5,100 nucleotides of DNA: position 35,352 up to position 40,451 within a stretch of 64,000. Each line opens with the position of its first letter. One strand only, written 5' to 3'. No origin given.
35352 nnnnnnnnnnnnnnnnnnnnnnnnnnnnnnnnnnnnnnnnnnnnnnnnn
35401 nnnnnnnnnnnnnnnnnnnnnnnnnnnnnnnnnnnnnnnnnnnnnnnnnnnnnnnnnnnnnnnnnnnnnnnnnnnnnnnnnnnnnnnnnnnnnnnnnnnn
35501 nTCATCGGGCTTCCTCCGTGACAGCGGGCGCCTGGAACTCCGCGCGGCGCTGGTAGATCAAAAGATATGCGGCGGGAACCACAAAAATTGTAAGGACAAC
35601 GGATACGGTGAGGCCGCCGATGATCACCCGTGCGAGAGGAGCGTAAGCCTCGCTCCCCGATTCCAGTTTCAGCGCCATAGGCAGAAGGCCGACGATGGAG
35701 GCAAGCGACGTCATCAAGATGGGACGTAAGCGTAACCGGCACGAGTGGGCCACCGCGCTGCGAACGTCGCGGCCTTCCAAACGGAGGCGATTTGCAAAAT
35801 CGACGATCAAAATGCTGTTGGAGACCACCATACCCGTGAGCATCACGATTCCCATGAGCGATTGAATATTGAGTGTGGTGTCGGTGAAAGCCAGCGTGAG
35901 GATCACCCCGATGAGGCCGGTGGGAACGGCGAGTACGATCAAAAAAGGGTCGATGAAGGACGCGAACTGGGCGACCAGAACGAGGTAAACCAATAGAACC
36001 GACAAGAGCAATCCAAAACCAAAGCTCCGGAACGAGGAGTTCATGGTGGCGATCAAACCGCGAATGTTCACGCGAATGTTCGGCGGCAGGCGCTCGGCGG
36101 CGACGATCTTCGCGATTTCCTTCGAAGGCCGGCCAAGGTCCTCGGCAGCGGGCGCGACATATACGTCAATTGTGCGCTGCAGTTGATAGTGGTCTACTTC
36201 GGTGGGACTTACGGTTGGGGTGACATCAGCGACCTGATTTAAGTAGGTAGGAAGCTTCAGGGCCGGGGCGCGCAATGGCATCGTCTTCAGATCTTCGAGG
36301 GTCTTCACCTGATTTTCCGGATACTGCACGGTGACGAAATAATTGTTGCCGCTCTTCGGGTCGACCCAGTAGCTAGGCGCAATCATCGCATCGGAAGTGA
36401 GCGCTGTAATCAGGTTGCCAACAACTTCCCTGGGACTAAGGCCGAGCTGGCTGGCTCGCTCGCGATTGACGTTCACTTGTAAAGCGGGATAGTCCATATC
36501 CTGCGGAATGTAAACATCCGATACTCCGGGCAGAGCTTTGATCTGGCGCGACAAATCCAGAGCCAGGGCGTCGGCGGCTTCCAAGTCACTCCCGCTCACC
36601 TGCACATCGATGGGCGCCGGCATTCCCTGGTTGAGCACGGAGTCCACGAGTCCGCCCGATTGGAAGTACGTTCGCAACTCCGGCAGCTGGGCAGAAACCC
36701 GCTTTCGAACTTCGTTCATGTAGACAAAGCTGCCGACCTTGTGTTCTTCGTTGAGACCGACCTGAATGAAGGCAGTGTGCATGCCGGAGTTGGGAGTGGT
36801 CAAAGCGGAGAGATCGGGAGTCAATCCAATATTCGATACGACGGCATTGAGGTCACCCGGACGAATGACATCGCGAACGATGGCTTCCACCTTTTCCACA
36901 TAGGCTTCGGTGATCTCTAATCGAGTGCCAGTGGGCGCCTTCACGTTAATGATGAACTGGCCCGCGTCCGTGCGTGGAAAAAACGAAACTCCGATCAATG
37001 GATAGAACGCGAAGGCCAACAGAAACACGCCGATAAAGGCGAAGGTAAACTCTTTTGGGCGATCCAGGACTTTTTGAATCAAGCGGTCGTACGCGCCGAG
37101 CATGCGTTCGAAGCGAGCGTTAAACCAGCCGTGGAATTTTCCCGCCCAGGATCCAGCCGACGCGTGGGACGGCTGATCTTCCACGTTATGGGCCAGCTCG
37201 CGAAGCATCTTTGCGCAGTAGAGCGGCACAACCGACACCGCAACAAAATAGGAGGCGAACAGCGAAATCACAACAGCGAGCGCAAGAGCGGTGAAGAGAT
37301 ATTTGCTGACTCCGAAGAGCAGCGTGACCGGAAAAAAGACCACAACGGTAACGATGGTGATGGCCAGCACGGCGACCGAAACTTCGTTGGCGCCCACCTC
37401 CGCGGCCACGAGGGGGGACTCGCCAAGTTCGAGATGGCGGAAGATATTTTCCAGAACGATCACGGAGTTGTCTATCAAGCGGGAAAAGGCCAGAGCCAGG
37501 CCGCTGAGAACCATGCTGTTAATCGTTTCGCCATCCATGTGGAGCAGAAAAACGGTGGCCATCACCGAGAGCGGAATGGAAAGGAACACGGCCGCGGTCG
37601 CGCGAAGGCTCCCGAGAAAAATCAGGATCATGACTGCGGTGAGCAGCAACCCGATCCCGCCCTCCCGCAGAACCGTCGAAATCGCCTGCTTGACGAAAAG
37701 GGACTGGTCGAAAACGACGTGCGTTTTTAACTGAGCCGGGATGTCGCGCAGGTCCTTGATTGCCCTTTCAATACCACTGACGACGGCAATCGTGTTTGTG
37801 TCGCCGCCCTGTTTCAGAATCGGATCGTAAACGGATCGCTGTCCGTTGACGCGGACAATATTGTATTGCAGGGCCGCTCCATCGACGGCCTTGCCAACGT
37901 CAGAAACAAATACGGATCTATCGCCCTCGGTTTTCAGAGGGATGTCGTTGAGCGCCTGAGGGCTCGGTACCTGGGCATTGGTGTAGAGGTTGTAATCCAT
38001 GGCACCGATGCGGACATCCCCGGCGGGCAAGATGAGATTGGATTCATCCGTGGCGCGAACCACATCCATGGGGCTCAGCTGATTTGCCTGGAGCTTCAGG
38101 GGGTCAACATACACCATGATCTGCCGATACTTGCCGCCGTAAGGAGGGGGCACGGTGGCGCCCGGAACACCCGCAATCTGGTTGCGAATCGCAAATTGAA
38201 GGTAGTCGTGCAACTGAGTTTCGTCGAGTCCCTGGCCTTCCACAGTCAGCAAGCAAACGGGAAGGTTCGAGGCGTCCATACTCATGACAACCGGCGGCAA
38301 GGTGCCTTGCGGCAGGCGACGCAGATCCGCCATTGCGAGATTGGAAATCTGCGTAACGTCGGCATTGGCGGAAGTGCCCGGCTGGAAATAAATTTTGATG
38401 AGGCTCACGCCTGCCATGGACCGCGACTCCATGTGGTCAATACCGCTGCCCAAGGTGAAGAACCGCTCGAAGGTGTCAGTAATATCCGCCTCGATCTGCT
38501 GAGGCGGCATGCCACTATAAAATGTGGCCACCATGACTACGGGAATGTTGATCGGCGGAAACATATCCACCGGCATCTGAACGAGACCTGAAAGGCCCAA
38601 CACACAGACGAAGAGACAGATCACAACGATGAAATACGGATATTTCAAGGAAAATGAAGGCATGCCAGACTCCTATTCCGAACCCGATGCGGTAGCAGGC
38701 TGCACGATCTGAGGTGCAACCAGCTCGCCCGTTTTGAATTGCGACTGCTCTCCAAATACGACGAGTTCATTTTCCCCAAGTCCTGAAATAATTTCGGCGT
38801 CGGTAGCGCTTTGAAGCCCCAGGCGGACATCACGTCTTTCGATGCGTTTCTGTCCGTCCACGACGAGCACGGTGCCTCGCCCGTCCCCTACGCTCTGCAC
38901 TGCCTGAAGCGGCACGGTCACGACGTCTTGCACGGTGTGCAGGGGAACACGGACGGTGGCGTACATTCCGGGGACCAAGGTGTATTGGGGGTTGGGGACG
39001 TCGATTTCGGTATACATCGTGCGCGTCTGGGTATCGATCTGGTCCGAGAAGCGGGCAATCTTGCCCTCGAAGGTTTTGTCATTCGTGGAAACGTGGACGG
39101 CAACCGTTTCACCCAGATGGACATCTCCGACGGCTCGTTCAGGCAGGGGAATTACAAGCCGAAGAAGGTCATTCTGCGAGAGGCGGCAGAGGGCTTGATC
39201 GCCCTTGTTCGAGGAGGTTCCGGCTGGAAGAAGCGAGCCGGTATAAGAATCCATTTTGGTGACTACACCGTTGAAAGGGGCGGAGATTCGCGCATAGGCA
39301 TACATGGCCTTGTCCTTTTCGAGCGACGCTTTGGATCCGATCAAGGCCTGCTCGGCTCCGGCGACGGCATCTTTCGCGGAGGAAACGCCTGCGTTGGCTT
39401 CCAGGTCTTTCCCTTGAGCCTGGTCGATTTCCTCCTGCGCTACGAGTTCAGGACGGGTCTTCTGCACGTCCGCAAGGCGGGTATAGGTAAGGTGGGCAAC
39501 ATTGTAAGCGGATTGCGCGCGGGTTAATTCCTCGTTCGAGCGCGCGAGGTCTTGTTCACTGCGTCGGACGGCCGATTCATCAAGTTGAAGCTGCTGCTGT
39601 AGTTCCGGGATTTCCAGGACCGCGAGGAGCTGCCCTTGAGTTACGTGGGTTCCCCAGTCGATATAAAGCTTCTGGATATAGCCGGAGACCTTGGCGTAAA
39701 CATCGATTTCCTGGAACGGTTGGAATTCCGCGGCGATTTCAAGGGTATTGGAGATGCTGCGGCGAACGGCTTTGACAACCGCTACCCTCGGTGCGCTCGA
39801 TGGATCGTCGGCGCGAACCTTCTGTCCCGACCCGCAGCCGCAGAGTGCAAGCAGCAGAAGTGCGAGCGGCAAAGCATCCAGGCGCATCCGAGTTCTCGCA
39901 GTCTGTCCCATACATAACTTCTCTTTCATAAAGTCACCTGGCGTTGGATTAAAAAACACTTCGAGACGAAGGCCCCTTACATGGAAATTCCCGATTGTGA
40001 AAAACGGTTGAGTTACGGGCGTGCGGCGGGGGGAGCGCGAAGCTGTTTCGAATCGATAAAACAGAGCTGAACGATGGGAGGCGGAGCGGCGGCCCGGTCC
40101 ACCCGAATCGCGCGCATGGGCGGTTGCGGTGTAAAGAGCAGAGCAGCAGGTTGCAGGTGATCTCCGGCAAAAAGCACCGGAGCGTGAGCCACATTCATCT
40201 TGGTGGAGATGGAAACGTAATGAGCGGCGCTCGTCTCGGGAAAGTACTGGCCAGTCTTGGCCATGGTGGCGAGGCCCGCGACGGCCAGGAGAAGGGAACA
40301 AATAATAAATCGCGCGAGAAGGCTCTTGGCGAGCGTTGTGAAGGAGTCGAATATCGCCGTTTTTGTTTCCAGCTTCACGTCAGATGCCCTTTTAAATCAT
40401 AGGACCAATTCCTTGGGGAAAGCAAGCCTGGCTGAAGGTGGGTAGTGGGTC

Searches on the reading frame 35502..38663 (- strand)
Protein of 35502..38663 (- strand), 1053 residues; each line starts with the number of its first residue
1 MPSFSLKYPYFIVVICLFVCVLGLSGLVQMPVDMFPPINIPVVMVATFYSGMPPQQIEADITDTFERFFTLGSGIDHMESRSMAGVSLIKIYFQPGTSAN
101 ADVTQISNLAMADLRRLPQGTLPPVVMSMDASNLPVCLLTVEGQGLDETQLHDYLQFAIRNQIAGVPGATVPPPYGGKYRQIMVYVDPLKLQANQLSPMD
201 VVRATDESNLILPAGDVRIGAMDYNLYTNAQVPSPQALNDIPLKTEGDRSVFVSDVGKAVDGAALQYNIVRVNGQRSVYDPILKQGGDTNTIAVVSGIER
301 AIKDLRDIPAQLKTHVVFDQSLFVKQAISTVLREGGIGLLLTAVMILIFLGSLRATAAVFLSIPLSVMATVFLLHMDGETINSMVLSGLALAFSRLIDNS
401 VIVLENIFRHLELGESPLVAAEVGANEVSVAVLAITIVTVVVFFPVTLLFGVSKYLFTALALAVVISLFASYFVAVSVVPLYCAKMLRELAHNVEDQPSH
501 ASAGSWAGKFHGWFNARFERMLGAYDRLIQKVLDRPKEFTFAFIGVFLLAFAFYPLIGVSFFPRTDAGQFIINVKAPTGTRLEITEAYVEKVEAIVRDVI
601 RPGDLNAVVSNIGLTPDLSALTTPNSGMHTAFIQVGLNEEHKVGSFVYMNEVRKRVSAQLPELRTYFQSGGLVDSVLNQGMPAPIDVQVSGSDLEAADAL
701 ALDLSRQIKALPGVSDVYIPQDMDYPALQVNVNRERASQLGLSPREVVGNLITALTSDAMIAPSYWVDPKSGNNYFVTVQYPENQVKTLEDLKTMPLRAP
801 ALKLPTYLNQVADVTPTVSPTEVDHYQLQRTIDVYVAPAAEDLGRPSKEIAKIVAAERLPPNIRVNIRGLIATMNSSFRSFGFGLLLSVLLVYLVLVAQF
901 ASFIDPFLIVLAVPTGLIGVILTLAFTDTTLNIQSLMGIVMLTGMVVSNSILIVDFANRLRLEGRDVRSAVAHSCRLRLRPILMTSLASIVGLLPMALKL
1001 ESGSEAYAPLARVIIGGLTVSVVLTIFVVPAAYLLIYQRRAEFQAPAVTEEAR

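Call 38: search_protein_families(library=pfam, proteins=[window:35502-38663:-], max_evalue=0.001)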
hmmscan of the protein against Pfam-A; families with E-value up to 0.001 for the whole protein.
window:35502-38663:- (1053 aa): 1 family
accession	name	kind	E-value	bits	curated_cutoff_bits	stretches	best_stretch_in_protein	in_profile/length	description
PF00873.25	ACR_tran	-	1.7e-202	675.3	28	1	1-1036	1-1020/1021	AcrB/AcrD/AcrF family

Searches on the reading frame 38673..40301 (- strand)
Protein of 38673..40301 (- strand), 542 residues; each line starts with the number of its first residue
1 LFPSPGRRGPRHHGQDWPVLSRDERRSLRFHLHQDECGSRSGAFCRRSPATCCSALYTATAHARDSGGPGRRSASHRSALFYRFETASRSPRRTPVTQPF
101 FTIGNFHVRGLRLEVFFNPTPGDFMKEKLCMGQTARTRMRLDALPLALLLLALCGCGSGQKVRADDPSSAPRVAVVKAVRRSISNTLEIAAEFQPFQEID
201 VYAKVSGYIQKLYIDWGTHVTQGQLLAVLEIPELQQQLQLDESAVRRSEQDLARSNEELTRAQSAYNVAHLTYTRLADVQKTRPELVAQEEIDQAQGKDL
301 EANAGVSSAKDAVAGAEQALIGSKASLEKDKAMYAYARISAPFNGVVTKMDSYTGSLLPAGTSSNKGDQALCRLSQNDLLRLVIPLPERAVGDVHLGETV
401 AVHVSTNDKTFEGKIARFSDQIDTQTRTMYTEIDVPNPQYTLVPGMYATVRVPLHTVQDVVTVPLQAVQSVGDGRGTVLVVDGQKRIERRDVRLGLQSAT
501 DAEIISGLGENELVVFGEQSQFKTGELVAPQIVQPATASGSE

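Call 38: search_protein_families(library=pfam, proteins=[window:38673-40301:-], max_evalue=0.001)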
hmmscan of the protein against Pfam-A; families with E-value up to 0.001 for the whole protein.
window:38673-40301:- (542 aa): 3 families
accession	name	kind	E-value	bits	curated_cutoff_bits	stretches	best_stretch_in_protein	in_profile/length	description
PF16576.10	HlyD_D23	-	5.5e-22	78.5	30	1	198-448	19-214/214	Barrel-sandwich domain of CusB or HlyD membrane-fusion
PF13437.12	HlyD_3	-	2.8e-10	41.3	22.2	1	339-445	2-106/106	HlyD family secretion protein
PF00364.28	Biotin_lipoyl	-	0.00013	22.2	22.1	0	199-229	43-73/73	Biotin-requiring enzyme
